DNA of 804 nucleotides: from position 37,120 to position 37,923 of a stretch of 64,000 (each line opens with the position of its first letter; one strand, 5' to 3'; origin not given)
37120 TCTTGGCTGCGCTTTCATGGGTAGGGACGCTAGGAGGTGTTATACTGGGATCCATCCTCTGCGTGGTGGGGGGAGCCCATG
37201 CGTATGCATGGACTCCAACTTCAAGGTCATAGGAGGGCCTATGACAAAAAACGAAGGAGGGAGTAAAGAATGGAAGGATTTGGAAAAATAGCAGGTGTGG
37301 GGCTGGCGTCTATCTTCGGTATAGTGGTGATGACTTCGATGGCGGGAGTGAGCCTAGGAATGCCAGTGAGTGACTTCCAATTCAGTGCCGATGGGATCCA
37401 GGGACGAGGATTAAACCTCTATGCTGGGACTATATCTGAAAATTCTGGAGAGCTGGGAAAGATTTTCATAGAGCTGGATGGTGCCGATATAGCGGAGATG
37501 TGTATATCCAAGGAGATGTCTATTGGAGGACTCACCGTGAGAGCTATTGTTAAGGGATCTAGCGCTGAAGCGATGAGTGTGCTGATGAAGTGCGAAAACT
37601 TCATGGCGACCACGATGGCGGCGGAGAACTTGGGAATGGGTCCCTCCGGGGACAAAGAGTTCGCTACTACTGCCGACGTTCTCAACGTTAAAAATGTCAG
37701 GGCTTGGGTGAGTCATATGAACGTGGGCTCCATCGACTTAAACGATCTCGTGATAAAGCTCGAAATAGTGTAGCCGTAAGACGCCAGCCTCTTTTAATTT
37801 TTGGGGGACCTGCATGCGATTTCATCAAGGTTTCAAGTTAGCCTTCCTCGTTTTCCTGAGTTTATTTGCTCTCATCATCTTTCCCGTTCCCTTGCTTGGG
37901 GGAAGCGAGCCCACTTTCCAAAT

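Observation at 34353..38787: Seven-gene cluster of secreted/membrane proteins plus a coiled-coil protein and a sigma-70-r4-like HTH protein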

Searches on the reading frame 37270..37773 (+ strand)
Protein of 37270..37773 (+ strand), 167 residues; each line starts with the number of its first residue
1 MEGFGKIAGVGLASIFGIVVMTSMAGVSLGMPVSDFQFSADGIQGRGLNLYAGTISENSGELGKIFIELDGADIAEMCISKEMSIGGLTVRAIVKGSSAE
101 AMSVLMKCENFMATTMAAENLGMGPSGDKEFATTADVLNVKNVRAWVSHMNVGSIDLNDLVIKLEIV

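Call 3: search_protein_families(library=pfam, proteins=[window:37270-37773:+], max_evalue=0.1)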
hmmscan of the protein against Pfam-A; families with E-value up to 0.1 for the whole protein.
window:37270-37773:+ (167 aa): 1 family
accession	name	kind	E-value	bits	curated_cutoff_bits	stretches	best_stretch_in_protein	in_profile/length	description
PF19741.4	DUF6230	-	2.7e-10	41.1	27.5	1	35-165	4-139/145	Family of unknown function (DUF6230)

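Call 4: search_protein_families(library=ncbifam, proteins=[window:37270-37773:+], max_evalue=0.1)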
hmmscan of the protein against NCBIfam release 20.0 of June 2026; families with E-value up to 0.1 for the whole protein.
window:37270-37773:+ (167 aa): 1 family
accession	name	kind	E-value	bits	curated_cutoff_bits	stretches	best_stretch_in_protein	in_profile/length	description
TIGR01289.1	LPOR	equivalog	0.053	13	331.35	1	100-162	27-87/315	protochlorophyllide reductase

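Call 15: find_homologous_proteins(query=window:37270-37773:+, max_evalue=0.001)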
Query window:37270-37773:+ (167 aa): 7 proteins with E <= 0.001 among 68 candidates.
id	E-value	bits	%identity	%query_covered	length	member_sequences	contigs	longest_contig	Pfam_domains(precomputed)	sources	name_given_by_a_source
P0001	6.7e-99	346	100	100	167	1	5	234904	PF19741.5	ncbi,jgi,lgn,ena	-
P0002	1.2e-48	183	58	99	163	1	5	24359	-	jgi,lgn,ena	-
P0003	1.4e-46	176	55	99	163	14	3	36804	-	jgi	jgi:hypothetical protein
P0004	2.9e-46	175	56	99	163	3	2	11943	PF19741.5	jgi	jgi:hypothetical protein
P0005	2.6e-45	172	55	99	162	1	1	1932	-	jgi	-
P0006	3.9e-44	168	54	99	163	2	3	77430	-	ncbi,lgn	ncbi:MAG: hypothetical protein QXM46_02840 [Candidatus Hadarchaeales archaeon]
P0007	1.3e-43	167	55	99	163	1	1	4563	-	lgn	-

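Call 16: find_encoding_contigs(protein=P0001, flank=6000, max_places=3)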
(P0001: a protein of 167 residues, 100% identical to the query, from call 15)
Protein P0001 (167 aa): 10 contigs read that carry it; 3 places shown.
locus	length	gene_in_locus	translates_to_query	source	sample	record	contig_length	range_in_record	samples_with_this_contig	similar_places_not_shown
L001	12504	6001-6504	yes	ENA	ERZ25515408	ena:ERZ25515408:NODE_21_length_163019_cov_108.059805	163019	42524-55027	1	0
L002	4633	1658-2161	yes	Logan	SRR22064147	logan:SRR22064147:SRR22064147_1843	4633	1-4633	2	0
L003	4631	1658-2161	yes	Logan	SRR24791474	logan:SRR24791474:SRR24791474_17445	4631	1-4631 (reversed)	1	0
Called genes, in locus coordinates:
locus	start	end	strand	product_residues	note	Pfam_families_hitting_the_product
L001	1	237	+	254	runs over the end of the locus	PF00218:IGPS, PF04131:NanE (faint), PF01729:QRPTase_C (weak)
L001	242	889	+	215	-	PF00697:PRAI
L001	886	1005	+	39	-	-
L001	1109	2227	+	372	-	PF00291:PALP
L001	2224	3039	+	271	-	PF00290:Trp_syntA, PF00977:His_biosynth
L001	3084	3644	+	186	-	-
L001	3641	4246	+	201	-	-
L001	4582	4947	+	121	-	-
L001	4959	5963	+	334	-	PF19609:DUF6114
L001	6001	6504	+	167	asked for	PF19741:DUF6230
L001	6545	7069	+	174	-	-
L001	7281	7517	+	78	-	PF02001:DUF134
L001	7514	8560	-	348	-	PF05343:Peptidase_M42, PF01546:Peptidase_M20 (weak)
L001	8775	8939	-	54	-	-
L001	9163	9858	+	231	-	PF01209:Ubie_methyltran, PF03141:Methyltransf_29 (weak), PF02353:CMAS (weak), PF13489:Methyltransf_23, PF13649:Methyltransf_25, PF13847:Methyltransf_31, PF08241:Methyltransf_11, PF08242:Methyltransf_12, +4 more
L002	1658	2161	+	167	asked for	PF19741:DUF6230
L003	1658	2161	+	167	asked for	PF19741:DUF6230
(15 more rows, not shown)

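Call 17: find_encoding_contigs(protein=P0006, flank=8000, max_places=3)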
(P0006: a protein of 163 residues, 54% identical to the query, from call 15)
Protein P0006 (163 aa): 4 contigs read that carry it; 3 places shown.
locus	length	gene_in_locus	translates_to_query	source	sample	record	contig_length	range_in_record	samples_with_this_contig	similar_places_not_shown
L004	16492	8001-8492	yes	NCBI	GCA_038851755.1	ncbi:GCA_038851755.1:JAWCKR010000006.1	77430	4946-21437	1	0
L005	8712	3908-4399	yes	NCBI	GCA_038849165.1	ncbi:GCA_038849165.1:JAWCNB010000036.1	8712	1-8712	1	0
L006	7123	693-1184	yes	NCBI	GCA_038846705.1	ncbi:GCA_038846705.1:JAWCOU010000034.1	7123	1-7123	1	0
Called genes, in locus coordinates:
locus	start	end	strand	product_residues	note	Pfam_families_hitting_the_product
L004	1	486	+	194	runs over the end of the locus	PF00210:Ferritin, PF02915:Rubrerythrin, PF23458:DUF7130 (weak), PF21349:RUBY_RBDX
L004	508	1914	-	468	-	PF01979:Amidohydro_1, PF07969:Amidohydro_3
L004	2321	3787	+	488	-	PF13353:Fer4_12, PF04055:Radical_SAM, PF13186:SPASM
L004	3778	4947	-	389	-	PF01210:NAD_Gly3P_dh_N (faint), PF02737:3HCDH_N, PF03721:UDPG_MGDP_dh_N (weak), PF00725:3HCDH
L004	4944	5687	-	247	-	PF00753:Lactamase_B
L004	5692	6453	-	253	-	PF01966:HD (weak)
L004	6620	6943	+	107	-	-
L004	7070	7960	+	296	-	PF19609:DUF6114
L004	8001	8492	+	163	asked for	-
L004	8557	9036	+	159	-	-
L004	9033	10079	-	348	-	PF05343:Peptidase_M42, PF01546:Peptidase_M20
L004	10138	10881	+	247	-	PF00850:Hist_deacetyl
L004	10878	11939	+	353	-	PF04055:Radical_SAM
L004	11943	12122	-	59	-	PF12797:Fer4_2, PF12837:Fer4_6, PF13237:Fer4_10, PF00037:Fer4, PF12838:Fer4_7, PF14697:Fer4_21, PF12800:Fer4_4 (weak), PF13187:Fer4_9, +4 more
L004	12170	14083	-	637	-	PF01926:MMR_HSR1, PF02421:FeoB_N, PF17910:FeoB_Cyto, PF07670:Gate, PF07664:FeoB_C, PF07670:Gate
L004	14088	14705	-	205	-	PF01325:Fe_dep_repress, PF02742:Fe_dep_repr_C, PF04023:FeoA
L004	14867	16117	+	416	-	PF08323:Glyco_transf_5, PF13439:Glyco_transf_4, PF13579:Glyco_trans_4_4, PF20706:GT4-conflict, PF00534:Glycos_transf_1, PF13692:Glyco_trans_1_4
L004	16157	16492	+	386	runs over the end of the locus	PF08323:Glyco_transf_5 (weak), PF20706:GT4-conflict, PF13439:Glyco_transf_4, PF13579:Glyco_trans_4_4, PF08323:Glyco_transf_5, PF00534:Glycos_transf_1, PF13692:Glyco_trans_1_4, PF13524:Glyco_trans_1_2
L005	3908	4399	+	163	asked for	-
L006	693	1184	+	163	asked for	-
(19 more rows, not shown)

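Call 18: find_encoding_contigs(protein=P0003, flank=8000, max_places=3)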
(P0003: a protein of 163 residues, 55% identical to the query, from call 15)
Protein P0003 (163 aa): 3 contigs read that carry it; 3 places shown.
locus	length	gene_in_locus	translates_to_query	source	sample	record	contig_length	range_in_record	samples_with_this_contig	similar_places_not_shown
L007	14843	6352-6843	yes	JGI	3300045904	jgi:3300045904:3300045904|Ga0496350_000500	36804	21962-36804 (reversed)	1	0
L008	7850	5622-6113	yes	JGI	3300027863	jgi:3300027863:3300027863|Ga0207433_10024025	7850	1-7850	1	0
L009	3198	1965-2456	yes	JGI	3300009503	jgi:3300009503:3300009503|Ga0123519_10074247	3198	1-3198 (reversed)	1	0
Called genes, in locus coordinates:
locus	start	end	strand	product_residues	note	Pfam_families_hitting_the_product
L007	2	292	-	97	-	?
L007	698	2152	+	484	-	PF13353:Fer4_12, PF04055:Radical_SAM, PF13186:SPASM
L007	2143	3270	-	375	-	PF02737:3HCDH_N, PF00725:3HCDH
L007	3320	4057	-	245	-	PF00753:Lactamase_B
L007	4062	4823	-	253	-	PF01966:HD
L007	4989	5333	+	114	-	-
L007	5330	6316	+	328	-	PF19609:DUF6114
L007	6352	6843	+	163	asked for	-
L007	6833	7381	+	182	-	-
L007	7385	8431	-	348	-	PF05343:Peptidase_M42, PF01546:Peptidase_M20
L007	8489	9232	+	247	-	PF00850:Hist_deacetyl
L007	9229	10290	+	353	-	PF04055:Radical_SAM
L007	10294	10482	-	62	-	PF12797:Fer4_2 (weak), PF25160:LdpA_Fe-S-bd (weak), PF00037:Fer4, PF12837:Fer4_6, PF13237:Fer4_10, PF14697:Fer4_21, PF12838:Fer4_7, PF13187:Fer4_9, +2 more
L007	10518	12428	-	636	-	PF01926:MMR_HSR1, PF02421:FeoB_N, PF17910:FeoB_Cyto, PF07670:Gate, PF07664:FeoB_C, PF07670:Gate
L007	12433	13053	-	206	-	PF01047:MarR (weak), PF01325:Fe_dep_repress, PF01726:LexA_DNA_bind (weak), PF09339:HTH_IclR (weak), PF02742:Fe_dep_repr_C, PF04023:FeoA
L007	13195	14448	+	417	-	PF08323:Glyco_transf_5, PF13439:Glyco_transf_4, PF13579:Glyco_trans_4_4, PF20706:GT4-conflict, PF00534:Glycos_transf_1, PF13692:Glyco_trans_1_4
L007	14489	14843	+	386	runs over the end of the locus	PF08323:Glyco_transf_5, PF20706:GT4-conflict, PF13439:Glyco_transf_4, PF13579:Glyco_trans_4_4, PF00534:Glycos_transf_1, PF13692:Glyco_trans_1_4, PF13524:Glyco_trans_1_2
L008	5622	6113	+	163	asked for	-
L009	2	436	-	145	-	?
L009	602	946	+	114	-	-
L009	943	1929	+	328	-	PF19609:DUF6114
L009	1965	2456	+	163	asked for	-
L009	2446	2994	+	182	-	-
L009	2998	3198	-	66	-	?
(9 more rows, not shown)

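Call 31: search_protein_representatives(alignment_id=A1)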
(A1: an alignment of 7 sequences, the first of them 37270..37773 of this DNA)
Query: 7 sequences, 163 profile positions. Proteins with E-value up to 0.001 (for the whole library): 9; up to 1e-10: 3; up to 1e-30: 1. The best 9 are listed.
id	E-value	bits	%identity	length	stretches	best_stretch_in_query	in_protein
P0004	8.2e-94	328.5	-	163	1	1-163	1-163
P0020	7.8e-15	71.7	-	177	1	5-162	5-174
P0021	8.7e-14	68.3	-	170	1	9-157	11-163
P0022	8.0e-08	48.9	-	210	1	10-134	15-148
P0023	7.1e-07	45.8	-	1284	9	110-157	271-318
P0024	2.9e-05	40.6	-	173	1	8-161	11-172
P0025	9.2e-05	38.9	-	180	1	1-112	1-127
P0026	4.6e-04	36.7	-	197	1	6-89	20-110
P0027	8.9e-04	35.8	-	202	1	5-161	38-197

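Call 33: search_protein_families(library=pfam, proteins=[P0020, P0021, P0022, P0023, P0024, P0025, P0026, P0027], max_evalue=0.01)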
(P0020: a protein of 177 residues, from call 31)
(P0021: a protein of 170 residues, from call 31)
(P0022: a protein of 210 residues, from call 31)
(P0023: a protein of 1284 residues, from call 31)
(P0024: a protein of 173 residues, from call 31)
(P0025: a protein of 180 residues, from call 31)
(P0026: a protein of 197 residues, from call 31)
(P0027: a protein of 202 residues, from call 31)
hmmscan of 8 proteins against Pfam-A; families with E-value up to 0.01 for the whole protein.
P0020 (177 aa): 1 family
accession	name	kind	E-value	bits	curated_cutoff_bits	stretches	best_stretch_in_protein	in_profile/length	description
PF19741.4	DUF6230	-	4.6e-11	43.6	27.5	1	36-174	2-139/145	Family of unknown function (DUF6230)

P0021 (170 aa): 1 family
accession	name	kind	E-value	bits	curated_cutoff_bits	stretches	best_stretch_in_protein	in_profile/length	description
PF19741.4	DUF6230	-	9.9e-06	26.3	27.5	1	35-164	2-135/145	Family of unknown function (DUF6230)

P0022 (210 aa): 1 family
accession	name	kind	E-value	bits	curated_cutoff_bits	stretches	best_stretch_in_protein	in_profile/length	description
PF19741.4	DUF6230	-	1.2e-08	35.8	27.5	1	42-196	5-140/145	Family of unknown function (DUF6230)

P0023 (1284 aa): 6 families
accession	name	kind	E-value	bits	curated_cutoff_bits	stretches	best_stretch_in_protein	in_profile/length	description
PF16640.11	Big_3_5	-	1.3e-154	503.6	35.5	9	939-1016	2-83/88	Bacterial Ig-like domain (group 3)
PF25401.1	PH_27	-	2.9e-09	37.6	27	0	944-979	28-63/110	Kinetoplastid PH-like domain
PF20578.4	aBig_2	-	7.2e-08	32.6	27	0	160-193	49-82/89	Atrophied bacterial Ig domain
PF17957.7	Big_7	-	3.9e-05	24.6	24.1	0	162-226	4-70/70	Bacterial Ig domain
PF20622.4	Big_15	-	0.0021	18.3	27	0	1223-1263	26-65/82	Bacterial Ig domain (Big_16)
PF06832.18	BiPBP_C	-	0.0026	18.1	26.8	0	1107-1177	18-80/90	Penicillin-Binding Protein C-terminus Family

P0024 (173 aa): 1 family
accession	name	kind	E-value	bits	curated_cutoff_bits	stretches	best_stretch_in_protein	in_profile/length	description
PF19741.4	DUF6230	-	0.0007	20.3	27.5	1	37-172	2-138/145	Family of unknown function (DUF6230)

P0025 (180 aa): 0 families

P0026 (197 aa): 1 family
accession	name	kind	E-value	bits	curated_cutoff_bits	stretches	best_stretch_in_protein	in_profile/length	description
PF19741.4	DUF6230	-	0.0011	19.8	27.5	1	53-156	5-97/145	Family of unknown function (DUF6230)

P0027 (202 aa): 0 families

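Call 34: find_encoding_contigs(protein=P0020, flank=6000, max_places=3)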
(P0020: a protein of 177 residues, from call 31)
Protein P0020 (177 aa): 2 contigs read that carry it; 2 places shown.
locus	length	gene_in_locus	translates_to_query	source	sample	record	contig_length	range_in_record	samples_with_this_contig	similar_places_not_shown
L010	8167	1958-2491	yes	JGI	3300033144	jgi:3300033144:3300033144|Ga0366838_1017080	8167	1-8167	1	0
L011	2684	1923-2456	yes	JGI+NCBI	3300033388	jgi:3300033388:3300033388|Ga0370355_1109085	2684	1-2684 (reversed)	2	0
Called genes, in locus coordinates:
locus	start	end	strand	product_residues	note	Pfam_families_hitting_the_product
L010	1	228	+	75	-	?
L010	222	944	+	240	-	-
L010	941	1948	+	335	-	-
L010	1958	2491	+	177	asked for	PF19741:DUF6230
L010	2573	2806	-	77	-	-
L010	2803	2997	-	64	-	-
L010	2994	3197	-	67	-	-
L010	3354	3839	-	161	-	-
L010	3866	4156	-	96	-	-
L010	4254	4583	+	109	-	-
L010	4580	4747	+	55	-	-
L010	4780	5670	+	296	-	-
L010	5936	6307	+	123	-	-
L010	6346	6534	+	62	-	-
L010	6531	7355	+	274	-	-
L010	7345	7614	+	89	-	-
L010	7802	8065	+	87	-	-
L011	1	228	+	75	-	?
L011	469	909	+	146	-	-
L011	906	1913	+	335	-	-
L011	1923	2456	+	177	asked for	PF19741:DUF6230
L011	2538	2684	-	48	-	?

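Call 35: find_encoding_contigs(protein=P0022, flank=6000, max_places=3)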
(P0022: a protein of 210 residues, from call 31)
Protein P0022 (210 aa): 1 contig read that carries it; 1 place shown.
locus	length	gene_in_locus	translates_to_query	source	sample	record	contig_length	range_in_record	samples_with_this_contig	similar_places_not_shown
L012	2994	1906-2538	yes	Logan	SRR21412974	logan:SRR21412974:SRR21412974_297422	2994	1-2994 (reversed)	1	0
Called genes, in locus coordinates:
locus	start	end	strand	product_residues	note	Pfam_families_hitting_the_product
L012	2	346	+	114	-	?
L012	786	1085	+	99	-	-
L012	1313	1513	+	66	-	PF01402:RHH_1 (weak)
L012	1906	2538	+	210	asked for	PF19741:DUF6230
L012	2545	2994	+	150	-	?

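Call 39: search_protein_families(library=pfam, proteins=[L010:941-1948:+, L010:222-944:+, L012:1906-2538:+, L010:40-228:+], max_evalue=0.1)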
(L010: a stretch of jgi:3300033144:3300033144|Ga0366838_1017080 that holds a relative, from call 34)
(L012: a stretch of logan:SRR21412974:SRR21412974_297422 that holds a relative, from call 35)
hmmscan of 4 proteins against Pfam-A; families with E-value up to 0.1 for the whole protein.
L010:941-1948:+ (335 aa): 3 families
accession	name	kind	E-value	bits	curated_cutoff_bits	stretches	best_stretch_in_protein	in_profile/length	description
PF19609.4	DUF6114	-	0.00091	20.3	27.9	1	201-303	5-106/106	Family of unknown function (DUF6114)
PF00717.28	Peptidase_S24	-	0.001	19.2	23.3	1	28-75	39-85/116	Peptidase S24-like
PF10502.14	Peptidase_S26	-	0.029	14.8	22.9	1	7-77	6-83/168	Signal peptidase, peptidase S26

L010:222-944:+ (240 aa): 1 family
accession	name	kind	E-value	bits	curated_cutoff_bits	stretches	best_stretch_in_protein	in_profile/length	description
PF11127.14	YgaP-like_TM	-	0.019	15.5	25.3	1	23-52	26-54/66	Inner membrane protein YgaP-like, transmembrane domain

L012:1906-2538:+ (210 aa): 1 family
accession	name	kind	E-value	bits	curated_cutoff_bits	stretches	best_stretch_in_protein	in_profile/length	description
PF19741.4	DUF6230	-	1.2e-08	35.8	27.5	1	42-196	5-140/145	Family of unknown function (DUF6230)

L010:40-228:+ (62 aa): 0 families

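Call 40: search_protein_families(library=ncbifam, proteins=[L010:941-1948:+, L010:222-944:+, L010:1958-2491:+, P0022, P0024, P0025], max_evalue=0.1)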
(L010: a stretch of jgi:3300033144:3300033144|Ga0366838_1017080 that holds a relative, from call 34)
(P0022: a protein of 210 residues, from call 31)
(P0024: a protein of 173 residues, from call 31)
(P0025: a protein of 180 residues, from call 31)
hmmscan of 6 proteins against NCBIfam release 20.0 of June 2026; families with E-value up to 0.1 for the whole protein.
L010:941-1948:+ (335 aa): 4 families
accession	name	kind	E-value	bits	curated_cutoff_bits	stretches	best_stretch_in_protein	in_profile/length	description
TIGR02228.1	sigpep_I_arch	equivalog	5.6e-22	78.3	51.85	1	8-135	13-151/158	signal peptidase I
NF046067.1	SigPepSipWBacil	equivalog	4.9e-12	45.8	190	1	29-135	43-161/189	signal peptidase I SipW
TIGR02227.1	sigpep_I_bact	equivalog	1.3e-05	25.1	47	1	12-80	9-83/162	signal peptidase I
TIGR02754.1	sod_Ni_protease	equivalog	0.053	14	63.25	1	31-103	5-88/90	nickel-type superoxide dismutase maturation protease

L010:222-944:+ (240 aa): 0 families

L010:1958-2491:+ (177 aa): 0 families

P0022 (210 aa): 1 family
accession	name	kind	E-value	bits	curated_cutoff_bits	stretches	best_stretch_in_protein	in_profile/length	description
TIGR04469.1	CGA_synth_rel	equivalog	0.086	12.4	150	0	51-80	44-73/297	CGA synthase-related protein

P0024 (173 aa): 0 families

P0025 (180 aa): 1 family
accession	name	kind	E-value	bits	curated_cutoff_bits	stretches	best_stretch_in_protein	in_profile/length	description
TIGR00937.1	2A51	subfamily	0.0042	16.7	171.7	1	17-72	183-238/368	chromate efflux transporter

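Call 46: search_solved_structures(query=A4, max_evalue=10)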
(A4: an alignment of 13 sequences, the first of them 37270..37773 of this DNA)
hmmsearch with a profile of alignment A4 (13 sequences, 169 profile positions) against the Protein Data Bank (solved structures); distinct sequences matched with E-value up to 10: 0.

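Call 47: find_encoding_contigs(protein=P0021, flank=6000, max_places=2)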
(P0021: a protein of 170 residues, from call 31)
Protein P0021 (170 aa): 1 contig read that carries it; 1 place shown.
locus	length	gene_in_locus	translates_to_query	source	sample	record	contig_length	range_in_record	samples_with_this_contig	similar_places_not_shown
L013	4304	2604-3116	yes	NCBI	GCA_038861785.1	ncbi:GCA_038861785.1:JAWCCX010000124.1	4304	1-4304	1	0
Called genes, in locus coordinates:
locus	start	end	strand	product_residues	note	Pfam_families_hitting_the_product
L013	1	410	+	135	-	PF00413:Peptidase_M10 (weak)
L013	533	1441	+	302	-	-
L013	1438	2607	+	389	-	PF00717:Peptidase_S24 (weak), PF19609:DUF6114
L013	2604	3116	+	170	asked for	PF19741:DUF6230 (weak)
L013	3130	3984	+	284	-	-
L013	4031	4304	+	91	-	?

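Call 48: find_encoding_contigs(protein=P0025, flank=6000, max_places=2)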
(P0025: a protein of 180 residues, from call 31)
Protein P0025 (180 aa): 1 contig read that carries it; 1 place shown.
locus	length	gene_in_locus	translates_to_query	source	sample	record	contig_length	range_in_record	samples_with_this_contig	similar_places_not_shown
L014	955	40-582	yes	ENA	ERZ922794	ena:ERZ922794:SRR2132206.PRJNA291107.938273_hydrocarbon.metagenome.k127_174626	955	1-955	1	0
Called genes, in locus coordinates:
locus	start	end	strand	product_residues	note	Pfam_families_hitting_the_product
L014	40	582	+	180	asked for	-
